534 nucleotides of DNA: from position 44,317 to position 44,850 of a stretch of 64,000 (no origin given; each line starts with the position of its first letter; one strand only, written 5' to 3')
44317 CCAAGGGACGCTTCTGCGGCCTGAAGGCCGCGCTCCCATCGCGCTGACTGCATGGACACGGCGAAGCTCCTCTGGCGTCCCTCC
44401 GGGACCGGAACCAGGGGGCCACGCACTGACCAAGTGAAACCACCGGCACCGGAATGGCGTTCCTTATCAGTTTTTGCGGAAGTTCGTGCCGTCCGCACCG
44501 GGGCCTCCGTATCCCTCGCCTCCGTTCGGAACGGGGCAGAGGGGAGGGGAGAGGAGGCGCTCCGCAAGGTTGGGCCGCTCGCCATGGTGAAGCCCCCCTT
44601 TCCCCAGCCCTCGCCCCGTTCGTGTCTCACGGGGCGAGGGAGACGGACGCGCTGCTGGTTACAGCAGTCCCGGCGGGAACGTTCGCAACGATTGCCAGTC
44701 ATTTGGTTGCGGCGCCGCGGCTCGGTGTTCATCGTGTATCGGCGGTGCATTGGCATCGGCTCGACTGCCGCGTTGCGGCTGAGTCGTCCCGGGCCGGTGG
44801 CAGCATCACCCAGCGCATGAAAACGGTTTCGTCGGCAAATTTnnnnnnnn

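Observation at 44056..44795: Filled versus empty site inside the same window: a repeat composite at 44 kb carries two insertions absent from its paralogue at 31.5 kb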

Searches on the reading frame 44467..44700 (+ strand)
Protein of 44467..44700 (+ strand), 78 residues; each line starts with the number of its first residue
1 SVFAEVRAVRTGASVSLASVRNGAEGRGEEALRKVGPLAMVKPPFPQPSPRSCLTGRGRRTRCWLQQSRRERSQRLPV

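Call 60: find_homologous_proteins(query=A5, max_evalue=0.001)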
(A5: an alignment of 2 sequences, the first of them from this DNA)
Query A5 (2 sequences) (78 aa, profile of the alignment): 12 proteins with E <= 0.001 among 41 candidates.
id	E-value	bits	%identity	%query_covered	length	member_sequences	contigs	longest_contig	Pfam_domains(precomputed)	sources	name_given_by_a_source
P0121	9.2e-12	63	82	44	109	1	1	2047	-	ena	-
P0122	1.4e-11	62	65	64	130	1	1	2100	-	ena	-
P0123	9.7e-11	59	71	53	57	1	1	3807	-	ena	-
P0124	2.1e-10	58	64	50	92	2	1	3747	-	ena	-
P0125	3.9e-10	57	61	64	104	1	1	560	-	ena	-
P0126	1.0e-9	56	65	41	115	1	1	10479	-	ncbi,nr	ncbi:hypothetical protein LBMAG56_40380 [Verrucomicrobiota bacterium]|nr:hypothetical protein LBMAG5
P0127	1.1e-9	56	44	97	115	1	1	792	-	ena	-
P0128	2.5e-9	55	79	44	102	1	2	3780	-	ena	-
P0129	3.7e-7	48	73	42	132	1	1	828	-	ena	-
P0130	1.5e-5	43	82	22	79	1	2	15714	-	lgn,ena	-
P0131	4.3e-5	41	65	44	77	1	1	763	-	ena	-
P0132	3.6e-4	38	50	62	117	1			-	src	-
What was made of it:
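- On MITE (non-autonomous TIR transposon): families C, E and M: ORFs called over E copies carry no Pfam domain (call 60).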

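Call 62: find_encoding_contigs(protein=P0121, flank=1500, max_places=2)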
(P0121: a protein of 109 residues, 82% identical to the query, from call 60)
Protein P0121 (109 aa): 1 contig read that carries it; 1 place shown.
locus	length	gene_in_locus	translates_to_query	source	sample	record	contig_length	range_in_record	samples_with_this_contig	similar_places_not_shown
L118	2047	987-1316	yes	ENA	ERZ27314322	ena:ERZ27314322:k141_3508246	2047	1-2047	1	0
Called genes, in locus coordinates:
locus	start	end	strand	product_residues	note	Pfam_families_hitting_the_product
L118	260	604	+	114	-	PF02604:PhdYeFM_antitox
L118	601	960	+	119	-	PF05016:ParE_toxin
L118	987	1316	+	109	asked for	-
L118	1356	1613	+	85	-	PF02604:PhdYeFM_antitox (weak)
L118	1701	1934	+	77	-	-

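Call 63: find_encoding_contigs(protein=P0122, flank=1500, max_places=2)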
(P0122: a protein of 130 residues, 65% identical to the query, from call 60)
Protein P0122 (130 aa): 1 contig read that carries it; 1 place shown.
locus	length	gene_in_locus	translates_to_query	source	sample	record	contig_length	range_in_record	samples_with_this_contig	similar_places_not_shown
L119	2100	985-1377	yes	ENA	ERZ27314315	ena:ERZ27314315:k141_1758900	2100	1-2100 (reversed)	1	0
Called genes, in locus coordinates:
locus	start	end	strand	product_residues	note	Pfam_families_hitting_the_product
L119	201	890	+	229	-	-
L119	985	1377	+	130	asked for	-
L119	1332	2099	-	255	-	?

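Call 64: find_encoding_contigs(protein=P0126, flank=5000, max_places=2)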
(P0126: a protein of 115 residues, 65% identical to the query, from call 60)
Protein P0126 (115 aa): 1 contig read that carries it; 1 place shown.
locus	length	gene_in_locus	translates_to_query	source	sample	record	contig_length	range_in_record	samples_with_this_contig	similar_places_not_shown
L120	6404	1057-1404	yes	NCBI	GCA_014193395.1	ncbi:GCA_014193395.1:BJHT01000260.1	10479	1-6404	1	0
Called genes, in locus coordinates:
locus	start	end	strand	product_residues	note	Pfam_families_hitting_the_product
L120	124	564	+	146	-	-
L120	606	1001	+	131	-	-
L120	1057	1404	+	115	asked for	-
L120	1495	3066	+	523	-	PF00171:Aldedh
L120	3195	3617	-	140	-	PF00581:Rhodanese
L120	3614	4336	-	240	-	PF00581:Rhodanese, PF11127:YgaP-like_TM (weak)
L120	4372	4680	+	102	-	PF12840:HTH_20, PF01022:HTH_5, PF12802:MarR_2 (weak)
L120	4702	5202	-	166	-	PF00106:adh_short, PF13561:adh_short_C2, PF23441:SDR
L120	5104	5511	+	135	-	-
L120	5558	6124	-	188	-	PF00702:Hydrolase, PF12710:HAD (weak), PF13419:HAD_2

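Call 65: find_encoding_contigs(protein=P0129, flank=1000, max_places=2)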
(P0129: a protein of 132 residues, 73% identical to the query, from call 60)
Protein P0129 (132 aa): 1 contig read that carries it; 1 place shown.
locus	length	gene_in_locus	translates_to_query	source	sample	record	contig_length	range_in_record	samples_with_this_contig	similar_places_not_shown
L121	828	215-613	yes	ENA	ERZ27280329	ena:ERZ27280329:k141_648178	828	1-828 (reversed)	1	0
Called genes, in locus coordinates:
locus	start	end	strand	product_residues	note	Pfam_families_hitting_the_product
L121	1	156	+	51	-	?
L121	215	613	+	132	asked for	-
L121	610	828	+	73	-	?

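Call 66: find_encoding_contigs(protein=P0125, flank=1000, max_places=2)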
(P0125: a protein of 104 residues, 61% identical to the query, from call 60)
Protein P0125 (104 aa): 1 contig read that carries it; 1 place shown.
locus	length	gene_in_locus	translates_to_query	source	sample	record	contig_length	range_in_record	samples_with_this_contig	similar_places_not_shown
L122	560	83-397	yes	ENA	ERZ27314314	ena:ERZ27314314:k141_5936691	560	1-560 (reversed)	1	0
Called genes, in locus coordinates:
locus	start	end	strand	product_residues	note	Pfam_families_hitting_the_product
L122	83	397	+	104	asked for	-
